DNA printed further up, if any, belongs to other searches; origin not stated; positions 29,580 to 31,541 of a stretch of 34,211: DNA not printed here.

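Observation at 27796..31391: Minimal pepM(-nucleotidyltransferase) / ppd / alpha-beta-fold operon: phosphonate biosynthesis with no recognisable amination, reduction or acceptor-transfer genes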

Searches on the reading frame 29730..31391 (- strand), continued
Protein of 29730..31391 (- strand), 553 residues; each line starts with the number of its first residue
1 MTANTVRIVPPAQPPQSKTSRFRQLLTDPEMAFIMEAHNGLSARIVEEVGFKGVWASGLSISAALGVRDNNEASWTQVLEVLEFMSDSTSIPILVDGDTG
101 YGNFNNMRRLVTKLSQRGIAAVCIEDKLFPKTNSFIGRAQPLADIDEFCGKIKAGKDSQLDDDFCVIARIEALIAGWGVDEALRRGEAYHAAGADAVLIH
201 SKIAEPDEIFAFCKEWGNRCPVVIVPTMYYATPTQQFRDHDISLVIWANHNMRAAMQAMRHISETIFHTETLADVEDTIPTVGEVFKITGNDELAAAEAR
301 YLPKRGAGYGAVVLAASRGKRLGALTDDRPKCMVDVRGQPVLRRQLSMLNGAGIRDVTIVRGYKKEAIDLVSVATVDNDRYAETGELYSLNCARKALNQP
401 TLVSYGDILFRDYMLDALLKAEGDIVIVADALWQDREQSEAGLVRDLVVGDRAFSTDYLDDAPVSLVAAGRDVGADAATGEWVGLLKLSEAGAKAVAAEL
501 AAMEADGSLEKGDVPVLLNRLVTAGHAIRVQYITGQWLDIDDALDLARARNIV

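Call 30: find_encoding_contigs(protein=P0147, flank=8000, max_places=2)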
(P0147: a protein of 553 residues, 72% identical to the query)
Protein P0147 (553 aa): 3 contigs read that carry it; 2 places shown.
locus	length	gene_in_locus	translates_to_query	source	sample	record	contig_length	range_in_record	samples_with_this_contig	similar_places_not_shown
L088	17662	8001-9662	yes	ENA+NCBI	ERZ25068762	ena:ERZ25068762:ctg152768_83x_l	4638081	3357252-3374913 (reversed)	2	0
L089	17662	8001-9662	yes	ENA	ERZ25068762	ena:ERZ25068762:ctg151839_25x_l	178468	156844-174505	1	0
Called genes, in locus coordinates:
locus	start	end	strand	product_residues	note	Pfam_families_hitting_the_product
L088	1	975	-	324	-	PF03320:FBPase_glpX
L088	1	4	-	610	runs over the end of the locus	PF01368:DHH, PF02272:DHHA1, PF17768:RecJ_OB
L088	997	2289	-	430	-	PF03447:NAD_binding_3, PF00742:Homoserine_dh, PF01842:ACT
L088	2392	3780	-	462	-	PF00691:OmpA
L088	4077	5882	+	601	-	PF07167:PhaC_N, PF00561:Abhydrolase_1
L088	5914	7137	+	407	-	PF02515:CoA_transf_3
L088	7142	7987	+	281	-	PF13452:FAS1_DH_region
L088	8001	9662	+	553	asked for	PF13714:PEP_mutase, PF12804:NTP_transf_3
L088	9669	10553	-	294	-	PF00561:Abhydrolase_1, PF12146:Hydrolase_4 (weak), PF12697:Abhydrolase_6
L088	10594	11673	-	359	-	-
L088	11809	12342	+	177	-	PF24777:DUF7700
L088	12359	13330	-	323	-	PF00849:PseudoU_synth_2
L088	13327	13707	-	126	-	PF02537:CRCB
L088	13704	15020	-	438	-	PF05496:RuvB_N, PF00004:AAA, PF07728:AAA_5 (weak), PF16193:AAA_assoc_2, PF12002:MgsA_C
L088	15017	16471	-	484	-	PF00089:Trypsin, PF13365:Trypsin_2, PF00595:PDZ (faint), PF13180:PDZ_2, PF17820:PDZ_6, PF13180:PDZ_2, PF17820:PDZ_6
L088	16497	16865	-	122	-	PF01196:Ribosomal_L17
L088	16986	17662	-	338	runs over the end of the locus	PF01193:RNA_pol_L, PF01000:RNA_pol_A_bac, PF03118:RNA_pol_A_CTD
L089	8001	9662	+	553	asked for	PF13714:PEP_mutase, PF12804:NTP_transf_3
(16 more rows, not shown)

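Call 32: find_related_loci(query=window:29730-31391:-, collection=metagenome_contigs, flank=10000)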
Query window:29730-31391:- (553 aa) in metagenome_contigs; peptide patterns used: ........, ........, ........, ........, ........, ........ (x = any residue, [..] = any of these).
600 stretches matched a pattern (row limit reached: there are more); 580 encode a relative of the query (tblastn E <= 1e-3); the best 80 are kept; 80 distinct loci.
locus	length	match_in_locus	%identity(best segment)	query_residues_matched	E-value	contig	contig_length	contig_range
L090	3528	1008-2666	76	1-553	0e+0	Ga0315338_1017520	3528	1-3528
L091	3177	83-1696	76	16-553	0e+0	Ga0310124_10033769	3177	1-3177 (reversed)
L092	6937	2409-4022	75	16-553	0e+0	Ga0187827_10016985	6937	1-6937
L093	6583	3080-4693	75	16-553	0e+0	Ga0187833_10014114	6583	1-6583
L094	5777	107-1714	75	17-552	0e+0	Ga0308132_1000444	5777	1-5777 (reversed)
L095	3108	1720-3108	76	1-463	0e+0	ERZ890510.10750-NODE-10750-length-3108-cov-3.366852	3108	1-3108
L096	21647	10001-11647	66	5-553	0e+0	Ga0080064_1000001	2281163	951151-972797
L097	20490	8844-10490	65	5-553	0e+0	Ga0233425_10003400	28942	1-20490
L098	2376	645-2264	65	14-553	0e+0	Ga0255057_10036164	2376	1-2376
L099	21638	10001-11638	63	10-553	0e+0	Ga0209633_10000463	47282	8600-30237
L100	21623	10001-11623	62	12-553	0e+0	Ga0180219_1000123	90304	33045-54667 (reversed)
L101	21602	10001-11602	63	17-550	0e+0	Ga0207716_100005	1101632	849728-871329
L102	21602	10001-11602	63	17-550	0e+0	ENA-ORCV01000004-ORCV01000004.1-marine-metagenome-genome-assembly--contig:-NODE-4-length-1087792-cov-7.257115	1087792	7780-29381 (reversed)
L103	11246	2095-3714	61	14-553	0e+0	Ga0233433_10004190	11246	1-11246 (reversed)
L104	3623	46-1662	60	15-553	0e+0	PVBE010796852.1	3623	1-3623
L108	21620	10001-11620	61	15-553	0e+0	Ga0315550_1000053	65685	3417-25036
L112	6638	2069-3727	59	2-553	0e+0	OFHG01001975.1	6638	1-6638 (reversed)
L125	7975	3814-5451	54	8-552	0e+0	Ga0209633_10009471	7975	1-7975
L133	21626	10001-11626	54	12-552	0e+0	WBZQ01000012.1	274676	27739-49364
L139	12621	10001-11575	54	18-549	0e+0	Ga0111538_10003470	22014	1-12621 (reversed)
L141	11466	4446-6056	55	14-549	0e+0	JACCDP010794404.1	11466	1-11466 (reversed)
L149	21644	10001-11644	54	9-552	0e+0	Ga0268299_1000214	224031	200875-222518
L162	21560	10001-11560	54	18-537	0e+0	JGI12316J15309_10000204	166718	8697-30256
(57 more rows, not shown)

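Call 36: search_protein_families(library=pfam, proteins=[L112:4984-6168:+, L102:18513-19628:+, L099:1996-3105:-, L108:6370-9030:-, L149:7464-8990:+, L133:13242-13853:-, L162:11621-12631:+, L139:6653-7639:-, L141:6090-6827:-, L125:2362-3207:+])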
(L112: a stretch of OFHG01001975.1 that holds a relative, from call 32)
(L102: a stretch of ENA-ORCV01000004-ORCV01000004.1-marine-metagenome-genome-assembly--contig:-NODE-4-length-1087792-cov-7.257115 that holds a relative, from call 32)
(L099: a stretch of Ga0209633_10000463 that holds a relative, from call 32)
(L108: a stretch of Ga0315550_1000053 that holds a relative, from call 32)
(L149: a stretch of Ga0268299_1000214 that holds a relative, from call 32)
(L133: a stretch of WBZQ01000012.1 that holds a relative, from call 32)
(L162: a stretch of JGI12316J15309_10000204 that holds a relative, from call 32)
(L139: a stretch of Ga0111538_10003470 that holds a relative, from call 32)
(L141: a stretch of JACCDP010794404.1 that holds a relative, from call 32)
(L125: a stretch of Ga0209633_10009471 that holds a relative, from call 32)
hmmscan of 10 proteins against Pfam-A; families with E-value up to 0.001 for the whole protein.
L112:4984-6168:+ (394 aa): 0 families

L102:18513-19628:+ (371 aa): 1 family
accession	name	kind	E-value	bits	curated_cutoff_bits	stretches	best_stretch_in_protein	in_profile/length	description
PF03706.18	LPG_synthase_TM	-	7.9e-31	108.1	33.4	1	48-344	2-295/302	Lysylphosphatidylglycerol synthase TM region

L099:1996-3105:- (369 aa): 9 families
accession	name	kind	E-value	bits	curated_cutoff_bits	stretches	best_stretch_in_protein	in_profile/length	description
PF01370.27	Epimerase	-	6.7e-40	137.4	20.9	1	45-271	2-240/240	NAD dependent epimerase/dehydratase family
PF01073.25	3Beta_HSD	-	3.5e-24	85.8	22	1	45-259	1-229/280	3-beta hydroxysteroid dehydrogenase/isomerase family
PF13460.12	NAD_binding_10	-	1.1e-22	81.2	27.2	1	48-211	1-145/184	NAD(P)H-binding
PF07993.18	NAD_binding_4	-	2.3e-18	66.7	20.1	2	97-219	80-210/258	Male sterility protein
PF16363.11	GDP_Man_Dehyd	-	1.1e-17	64.9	27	1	45-291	1-269/332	GDP-mannose 4,6 dehydratase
PF05368.20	NmrA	-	2.9e-17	63.6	27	1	43-157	4-110/298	NmrA-like family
PF04321.23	RmlD_sub_bind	-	9.3e-10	38.5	27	1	42-196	1-139/287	RmlD substrate binding domain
PF02719.21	Polysacc_synt_2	-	3.9e-09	36.6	20.2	1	45-154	2-128/293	Polysaccharide biosynthesis protein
PF03435.24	Sacchrp_dh_NADP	-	0.00096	19.9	25.1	0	45-116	2-79/129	Saccharopine dehydrogenase NADP binding domain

L108:6370-9030:- (886 aa): 1 family
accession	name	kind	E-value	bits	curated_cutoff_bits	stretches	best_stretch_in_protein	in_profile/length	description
PF03176.21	MMPL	-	8.3e-39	133.9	20.5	2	64-433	11-302/333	MMPL family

L149:7464-8990:+ (508 aa): 6 families
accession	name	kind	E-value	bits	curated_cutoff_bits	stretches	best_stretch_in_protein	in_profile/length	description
PF08323.17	Glyco_transf_5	-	8.3e-80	268.4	22.7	1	11-260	1-238/239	Starch synthase catalytic domain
PF00534.26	Glycos_transf_1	-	1.6e-11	44.5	26.4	1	315-471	14-164/172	Glycosyl transferases group 1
PF13692.12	Glyco_trans_1_4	-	3e-09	37.7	27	1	317-431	2-118/142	Glycosyl transferases group 1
PF13439.12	Glyco_transf_4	-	6.9e-07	29.9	28.5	1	26-248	2-150/170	Glycosyltransferase Family 4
PF13579.12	Glyco_trans_4_4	-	2.7e-06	28.3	29.7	1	26-243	1-139/158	Glycosyl transferase 4-like domain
PF20706.3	GT4-conflict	-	0.00021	20.9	26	0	321-490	202-382/385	Family 4 Glycosyltransferase in conflict systems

L133:13242-13853:- (203 aa): 4 families
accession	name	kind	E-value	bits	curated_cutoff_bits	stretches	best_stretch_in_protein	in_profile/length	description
PF00196.25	GerE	-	4.7e-15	55.4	23.5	1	145-195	2-52/57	Bacterial regulatory proteins, luxR family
PF21476.4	PF0610-like_N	-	6.5e-05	23.5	33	1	161-186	15-40/50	PF0610-like, N-terminal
PF04545.22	Sigma70_r4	-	0.00026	20.9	24.1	0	146-187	5-47/50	Sigma-70, region 4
PF08281.18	Sigma70_r4_2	-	0.00034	20.6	25.7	1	149-187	14-53/54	Sigma-70, region 4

L162:11621-12631:+ (336 aa): 2 families
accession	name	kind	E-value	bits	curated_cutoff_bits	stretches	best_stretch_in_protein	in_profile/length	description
PF00849.27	PseudoU_synth_2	-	1.3e-36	126.6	26.8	1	90-250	1-151/152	RNA pseudouridylate synthase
PF01479.30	S4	-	0.00013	22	22.8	1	16-62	2-48/48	S4 domain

L139:6653-7639:- (328 aa): 1 family
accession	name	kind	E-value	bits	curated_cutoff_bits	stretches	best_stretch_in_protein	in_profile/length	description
PF01066.26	CDP-OH_P_transf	-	3.7e-07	31.1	22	1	36-133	4-93/152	CDP-alcohol phosphatidyltransferase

L141:6090-6827:- (245 aa): 1 family
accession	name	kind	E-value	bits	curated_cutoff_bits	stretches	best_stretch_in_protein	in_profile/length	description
PF01416.25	PseudoU_synth_1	-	1.6e-41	141.6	23.3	2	143-245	1-108/108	tRNA pseudouridine synthase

L125:2362-3207:+ (281 aa): 1 family
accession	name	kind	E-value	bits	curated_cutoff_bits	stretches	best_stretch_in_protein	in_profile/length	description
PF01066.26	CDP-OH_P_transf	-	1.9e-11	45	22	1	42-129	3-86/152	CDP-alcohol phosphatidyltransferase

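Call 53: search_protein_families(library=pfam, alignment_id=A2, max_evalue=0.00001)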
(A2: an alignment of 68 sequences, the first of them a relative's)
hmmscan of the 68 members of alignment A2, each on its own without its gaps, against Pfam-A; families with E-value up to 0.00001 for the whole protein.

A. member 1, L087:13840-15189:- (449 aa): 3 families
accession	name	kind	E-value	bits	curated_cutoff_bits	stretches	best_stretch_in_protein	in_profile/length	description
PF01266.30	DAO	-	3.9e-56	191.5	27.9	1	40-398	2-352/353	FAD dependent oxidoreductase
PF13738.12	Pyr_redox_3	-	9.5e-08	32.1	30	0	217-256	96-135/305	Pyridine nucleotide-disulphide oxidoreductase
PF03486.20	HI0933_like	-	2.9e-07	30.6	50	0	39-175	2-135/244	HI0933-like protein Rossmann domain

B. families by the number of members that match (of 68 scanned): 91 families (the first 25 are shown)
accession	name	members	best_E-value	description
PF01370.27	Epimerase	3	5.9e-64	NAD dependent epimerase/dehydratase family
PF04321.23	RmlD_sub_bind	2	9.5e-93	RmlD substrate binding domain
PF16363.11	GDP_Man_Dehyd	2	5.3e-89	GDP-mannose 4,6 dehydratase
PF25390.1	WD40_RLD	2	2.9e-75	RCC1-like domain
PF13540.12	RCC1_2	2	4.1e-60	Regulator of chromosome condensation (RCC1) repeat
PF01520.23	Amidase_3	2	1.5e-52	N-acetylmuramoyl-L-alanine amidase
PF00415.24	RCC1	2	2.9e-48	Regulator of chromosome condensation (RCC1) repeat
PF13635.12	DUF4143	2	4.7e-42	Domain of unknown function (DUF4143)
PF00202.27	Aminotran_3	2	5.9e-39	Aminotransferase class-III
PF04055.27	Radical_SAM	2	4.7e-31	Radical SAM superfamily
PF13173.12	AAA_14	2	8.7e-28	AAA domain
PF00587.30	tRNA-synt_2b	2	3.2e-23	tRNA synthetase class II core domain (G, H, P, S and T)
PF02668.22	TauD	2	3.2e-23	Taurine catabolism dioxygenase TauD, TfdA family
PF01073.25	3Beta_HSD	2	8.2e-23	3-beta hydroxysteroid dehydrogenase/isomerase family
PF03129.25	HGTP_anticodon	2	3e-21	Anticodon binding domain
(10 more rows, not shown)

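Call 75: search_protein_families(library=ncbifam, proteins=[L125:2362-3207:+, L125:3204-3830:+, L139:6653-7639:-, L092:4149-5396:+, L088:7142-7987:+, L088:5914-7137:+], max_evalue=0.00001)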
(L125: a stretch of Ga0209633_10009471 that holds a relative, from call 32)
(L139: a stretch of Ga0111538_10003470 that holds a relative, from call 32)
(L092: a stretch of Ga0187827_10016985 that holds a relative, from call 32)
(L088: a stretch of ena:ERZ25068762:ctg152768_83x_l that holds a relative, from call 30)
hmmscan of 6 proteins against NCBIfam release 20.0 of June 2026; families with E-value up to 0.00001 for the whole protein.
L125:2362-3207:+ (281 aa): 3 families
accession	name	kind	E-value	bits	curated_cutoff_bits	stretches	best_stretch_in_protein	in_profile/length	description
NF045883.1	PIPSynth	equivalog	1.1e-14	54.5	170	1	25-131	11-115/197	phosphatidylinositol phosphate synthase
NF040950.1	archin_ph_syn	equivalog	2e-13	50.7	180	1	37-135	20-118/191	archaetidylinositol phosphate synthase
NF041135.1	IPPtranDIPPsyn_Thcocales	equivalog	3.3e-06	26.4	580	1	41-148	250-357/419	bifunctional L-myo-inositol-1-phosphate cytidylyltransferase/CDP-L-myo-inositol myo-inositolphosphotransferase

L125:3204-3830:+ (208 aa): 1 family
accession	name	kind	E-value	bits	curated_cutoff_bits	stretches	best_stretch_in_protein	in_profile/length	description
TIGR00948.1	2a75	equivalog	7e-06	25.9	213.65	1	14-189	1-173/177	L-lysine exporter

L139:6653-7639:- (328 aa): 2 families
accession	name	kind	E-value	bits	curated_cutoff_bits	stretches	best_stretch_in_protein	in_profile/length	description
NF040950.1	archin_ph_syn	equivalog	1e-09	38.5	180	1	23-135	12-125/191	archaetidylinositol phosphate synthase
NF045883.1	PIPSynth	equivalog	7.1e-06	25.8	170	0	32-136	21-122/197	phosphatidylinositol phosphate synthase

L092:4149-5396:+ (415 aa): 65 families (the best 25 are shown)
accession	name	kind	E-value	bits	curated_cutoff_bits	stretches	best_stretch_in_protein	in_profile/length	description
NF005993.0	PRK08117.1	subfamily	1.3e-32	112.9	574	1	198-410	205-424/433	aspartate aminotransferase family protein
TIGR00508.1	bioA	equivalog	4.2e-32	111.3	405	1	201-410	196-415/419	adenosylmethionine--8-amino-7-oxononanoate transaminase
TIGR00707.1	argD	subfamily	1e-30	106.9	410.05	1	54-409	19-376/381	acetylornithine/succinylornithine family transaminase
NF002874.0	PRK03244.1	equivalog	6.9e-30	104.1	457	1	108-413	91-392/399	acetylornithine transaminase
NF006733.0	PRK09264.1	subfamily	1.6e-29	102.7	438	1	127-411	111-412/425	diaminobutyrate--2-oxoglutarate transaminase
NF004426.0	PRK05769.1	equivalog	2.3e-28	99.1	552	1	196-413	217-437/441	acetyl ornithine aminotransferase family protein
NF004714.0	PRK06058.1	subfamily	1.4e-27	96.4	639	1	198-413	221-444/447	4-aminobutyrate--2-oxoglutarate transaminase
NF049976.1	AmadipTransam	equivalog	2.3e-27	96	650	1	196-412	186-411/416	2-aminoadipate transaminase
NF041821.1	daptide_amino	equivalog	5.2e-27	94.5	450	1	68-349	35-334/405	daptide-type RiPP biosynthesis aminotransferase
NF002325.0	PRK01278.1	subfamily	5.2e-27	94.5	372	1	64-411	31-384/395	acetylornithine transaminase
NF005376.0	PRK06918.1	equivalog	9.9e-27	93.4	676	1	199-413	218-441/451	4-aminobutyrate--2-oxoglutarate transaminase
NF004624.0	PRK05964.1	equivalog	2.7e-26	92.1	494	1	201-411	202-420/427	adenosylmethionine--8-amino-7-oxononanoate transaminase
TIGR00700.1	GABAtrnsam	equivalog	4e-26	91.6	506.65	1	197-413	194-418/420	4-aminobutyrate--2-oxoglutarate transaminase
TIGR02407.1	ectoine_ectB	equivalog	1.1e-24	86.9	552.2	1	127-410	107-407/412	diaminobutyrate--2-oxoglutarate transaminase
NF053554.1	prodigi_MAP_PigE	equivalog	1.3e-24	86.6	850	1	55-342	411-707/837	prodigiosin MAP biosynthesis aminotransferase PigE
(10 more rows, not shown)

L088:7142-7987:+ (281 aa): 0 families

L088:5914-7137:+ (407 aa): 7 families
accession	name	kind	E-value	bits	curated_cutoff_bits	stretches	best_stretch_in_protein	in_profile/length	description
TIGR04253.1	mesacon_CoA_iso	equivalog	5.8e-157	522.8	725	1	4-403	2-403/403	2-methylfumaryl-CoA isomerase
NF052585.1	SucGlutTfsCaiB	equivalog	4.3e-34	117.8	750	1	3-382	6-387/394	succinate--glutarate CoA-transferase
NF041294.1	Scnl_mescCoAtase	equivalog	3.7e-33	115.2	700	1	5-380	4-380/381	succinyl-CoA:mesaconate CoA-transferase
NF003809.0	PRK05398.1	subfamily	5e-28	97.8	442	2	1-198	1-204/416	formyl-CoA transferase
TIGR03253.1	oxalate_frc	equivalog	8.6e-26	90.6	504.2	2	4-198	3-203/416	formyl-CoA transferase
NF008511.0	PRK11430.1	equivalog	3.9e-12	46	522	1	6-379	11-375/381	CoA:oxalate CoA-transferase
NF002914.1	PRK03525.1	equivalog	1.3e-09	37.5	413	1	5-400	10-397/400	L-carnitine CoA-transferase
